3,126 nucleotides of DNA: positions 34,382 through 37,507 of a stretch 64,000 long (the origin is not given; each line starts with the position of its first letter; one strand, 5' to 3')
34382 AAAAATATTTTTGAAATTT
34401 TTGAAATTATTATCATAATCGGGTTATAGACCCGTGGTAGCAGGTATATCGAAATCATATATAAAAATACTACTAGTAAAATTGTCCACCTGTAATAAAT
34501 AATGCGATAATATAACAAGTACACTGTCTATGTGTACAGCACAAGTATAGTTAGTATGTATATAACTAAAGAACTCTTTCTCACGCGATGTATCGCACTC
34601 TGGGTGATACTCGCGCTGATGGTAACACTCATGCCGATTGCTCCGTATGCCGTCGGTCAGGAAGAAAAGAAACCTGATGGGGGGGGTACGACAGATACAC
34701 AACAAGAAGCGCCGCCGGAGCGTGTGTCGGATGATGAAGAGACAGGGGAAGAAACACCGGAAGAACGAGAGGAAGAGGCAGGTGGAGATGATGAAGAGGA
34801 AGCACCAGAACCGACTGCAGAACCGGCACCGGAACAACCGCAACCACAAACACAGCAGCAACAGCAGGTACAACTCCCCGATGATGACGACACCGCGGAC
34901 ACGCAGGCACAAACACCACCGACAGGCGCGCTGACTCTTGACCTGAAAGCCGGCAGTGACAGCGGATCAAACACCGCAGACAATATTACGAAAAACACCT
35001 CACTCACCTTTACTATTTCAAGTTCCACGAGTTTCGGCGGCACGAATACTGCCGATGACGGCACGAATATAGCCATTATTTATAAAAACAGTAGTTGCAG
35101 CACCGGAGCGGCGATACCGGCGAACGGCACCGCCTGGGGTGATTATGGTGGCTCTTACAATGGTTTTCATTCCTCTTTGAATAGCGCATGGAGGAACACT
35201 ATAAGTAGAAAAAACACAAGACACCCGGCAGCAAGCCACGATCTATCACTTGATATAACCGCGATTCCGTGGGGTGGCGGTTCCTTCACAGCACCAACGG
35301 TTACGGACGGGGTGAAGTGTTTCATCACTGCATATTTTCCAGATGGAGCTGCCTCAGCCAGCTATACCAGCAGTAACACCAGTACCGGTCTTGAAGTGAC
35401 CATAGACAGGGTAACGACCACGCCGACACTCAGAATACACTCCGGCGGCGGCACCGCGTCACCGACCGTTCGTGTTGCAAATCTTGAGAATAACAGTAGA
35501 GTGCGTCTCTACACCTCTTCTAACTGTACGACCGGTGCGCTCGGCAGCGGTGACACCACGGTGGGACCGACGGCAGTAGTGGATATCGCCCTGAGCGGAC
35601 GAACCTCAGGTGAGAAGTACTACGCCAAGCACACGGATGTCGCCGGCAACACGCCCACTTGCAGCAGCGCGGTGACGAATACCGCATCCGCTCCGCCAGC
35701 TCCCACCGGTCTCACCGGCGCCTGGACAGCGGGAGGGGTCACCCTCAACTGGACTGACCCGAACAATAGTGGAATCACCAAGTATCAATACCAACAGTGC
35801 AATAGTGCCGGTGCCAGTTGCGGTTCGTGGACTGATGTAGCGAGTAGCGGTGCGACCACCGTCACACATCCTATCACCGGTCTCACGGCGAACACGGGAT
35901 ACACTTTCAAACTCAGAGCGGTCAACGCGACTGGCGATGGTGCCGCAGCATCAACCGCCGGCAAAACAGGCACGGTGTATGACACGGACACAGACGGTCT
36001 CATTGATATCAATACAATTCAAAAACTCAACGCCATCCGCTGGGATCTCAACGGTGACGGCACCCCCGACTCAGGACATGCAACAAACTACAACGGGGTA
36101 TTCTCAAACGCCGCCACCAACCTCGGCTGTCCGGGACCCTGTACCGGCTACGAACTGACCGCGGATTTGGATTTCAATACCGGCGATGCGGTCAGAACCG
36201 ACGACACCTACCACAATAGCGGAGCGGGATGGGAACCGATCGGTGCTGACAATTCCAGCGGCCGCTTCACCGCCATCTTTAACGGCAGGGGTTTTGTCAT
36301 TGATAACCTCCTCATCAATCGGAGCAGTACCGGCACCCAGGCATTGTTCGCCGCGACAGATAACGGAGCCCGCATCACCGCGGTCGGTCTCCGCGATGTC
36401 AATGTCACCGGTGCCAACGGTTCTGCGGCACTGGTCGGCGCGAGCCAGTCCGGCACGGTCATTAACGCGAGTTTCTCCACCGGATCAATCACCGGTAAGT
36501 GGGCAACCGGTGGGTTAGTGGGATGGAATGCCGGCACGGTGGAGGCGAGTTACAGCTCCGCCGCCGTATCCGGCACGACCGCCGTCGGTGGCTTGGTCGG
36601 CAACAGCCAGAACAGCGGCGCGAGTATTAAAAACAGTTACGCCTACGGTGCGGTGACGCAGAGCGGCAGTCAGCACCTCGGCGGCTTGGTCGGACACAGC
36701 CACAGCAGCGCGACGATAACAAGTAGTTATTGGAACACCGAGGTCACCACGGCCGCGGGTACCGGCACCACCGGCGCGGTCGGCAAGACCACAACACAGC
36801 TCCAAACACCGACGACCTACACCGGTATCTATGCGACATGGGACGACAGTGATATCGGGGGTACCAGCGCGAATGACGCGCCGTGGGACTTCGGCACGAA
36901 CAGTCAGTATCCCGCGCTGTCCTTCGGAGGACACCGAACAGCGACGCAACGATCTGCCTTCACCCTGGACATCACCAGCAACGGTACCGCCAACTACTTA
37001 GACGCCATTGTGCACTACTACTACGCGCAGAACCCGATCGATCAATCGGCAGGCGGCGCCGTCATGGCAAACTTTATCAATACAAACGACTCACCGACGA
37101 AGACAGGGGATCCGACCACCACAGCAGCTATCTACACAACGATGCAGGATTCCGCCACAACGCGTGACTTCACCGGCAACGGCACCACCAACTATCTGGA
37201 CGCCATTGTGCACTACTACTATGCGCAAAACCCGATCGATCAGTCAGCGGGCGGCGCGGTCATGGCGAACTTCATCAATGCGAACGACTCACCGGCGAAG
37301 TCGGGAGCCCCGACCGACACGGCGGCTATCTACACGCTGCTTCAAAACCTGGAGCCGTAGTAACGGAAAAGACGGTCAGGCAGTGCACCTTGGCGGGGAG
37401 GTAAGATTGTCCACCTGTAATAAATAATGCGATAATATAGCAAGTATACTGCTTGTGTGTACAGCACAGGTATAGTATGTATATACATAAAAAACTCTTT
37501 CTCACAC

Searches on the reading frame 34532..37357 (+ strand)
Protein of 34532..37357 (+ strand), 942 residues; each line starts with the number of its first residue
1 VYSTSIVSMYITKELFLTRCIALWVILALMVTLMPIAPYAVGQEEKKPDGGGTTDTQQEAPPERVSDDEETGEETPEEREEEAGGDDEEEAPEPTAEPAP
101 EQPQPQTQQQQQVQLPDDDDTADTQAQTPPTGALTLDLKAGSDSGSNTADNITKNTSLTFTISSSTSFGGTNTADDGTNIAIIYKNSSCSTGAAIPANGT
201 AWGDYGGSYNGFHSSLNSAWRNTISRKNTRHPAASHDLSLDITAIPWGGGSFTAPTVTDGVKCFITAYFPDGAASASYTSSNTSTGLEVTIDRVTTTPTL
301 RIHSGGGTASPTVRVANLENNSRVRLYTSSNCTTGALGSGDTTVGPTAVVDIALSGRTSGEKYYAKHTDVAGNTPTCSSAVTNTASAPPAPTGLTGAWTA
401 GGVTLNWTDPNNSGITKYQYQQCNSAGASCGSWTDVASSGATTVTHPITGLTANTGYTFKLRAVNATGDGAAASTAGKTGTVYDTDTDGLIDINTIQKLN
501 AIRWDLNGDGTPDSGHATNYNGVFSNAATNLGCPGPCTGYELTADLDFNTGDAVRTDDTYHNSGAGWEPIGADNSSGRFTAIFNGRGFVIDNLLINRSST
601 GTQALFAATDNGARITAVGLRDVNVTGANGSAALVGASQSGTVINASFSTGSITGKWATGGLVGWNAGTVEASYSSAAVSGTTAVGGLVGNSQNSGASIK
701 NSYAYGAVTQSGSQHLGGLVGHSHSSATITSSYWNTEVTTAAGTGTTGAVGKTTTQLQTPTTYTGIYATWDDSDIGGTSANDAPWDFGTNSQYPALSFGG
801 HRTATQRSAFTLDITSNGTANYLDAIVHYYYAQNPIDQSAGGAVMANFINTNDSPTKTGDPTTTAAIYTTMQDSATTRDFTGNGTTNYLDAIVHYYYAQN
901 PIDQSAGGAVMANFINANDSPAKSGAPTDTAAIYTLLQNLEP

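Call 5: search_protein_families(library=pfam, proteins=[window:34532-37357:+], max_evalue=0.01)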
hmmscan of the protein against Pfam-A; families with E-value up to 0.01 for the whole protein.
window:34532-37357:+ (942 aa): 3 families
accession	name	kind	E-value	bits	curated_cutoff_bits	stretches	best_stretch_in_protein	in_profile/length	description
PF00041.27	fn3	-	8.1e-08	32.8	25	1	390-474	2-78/84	Fibronectin type III domain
PF19077.6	Big_13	-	0.00047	21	27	1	134-165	5-36/102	Bacterial Ig-like domain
PF07581.17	Glug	-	0.00086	20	20.5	0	681-709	1-28/28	The GLUG motif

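Call 37: find_encoding_contigs(protein=window:34532-37357:+, flank=10000, max_places=4)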
Protein window:34532-37357:+ (942 aa): no gene with exactly this product is on record in the collection.
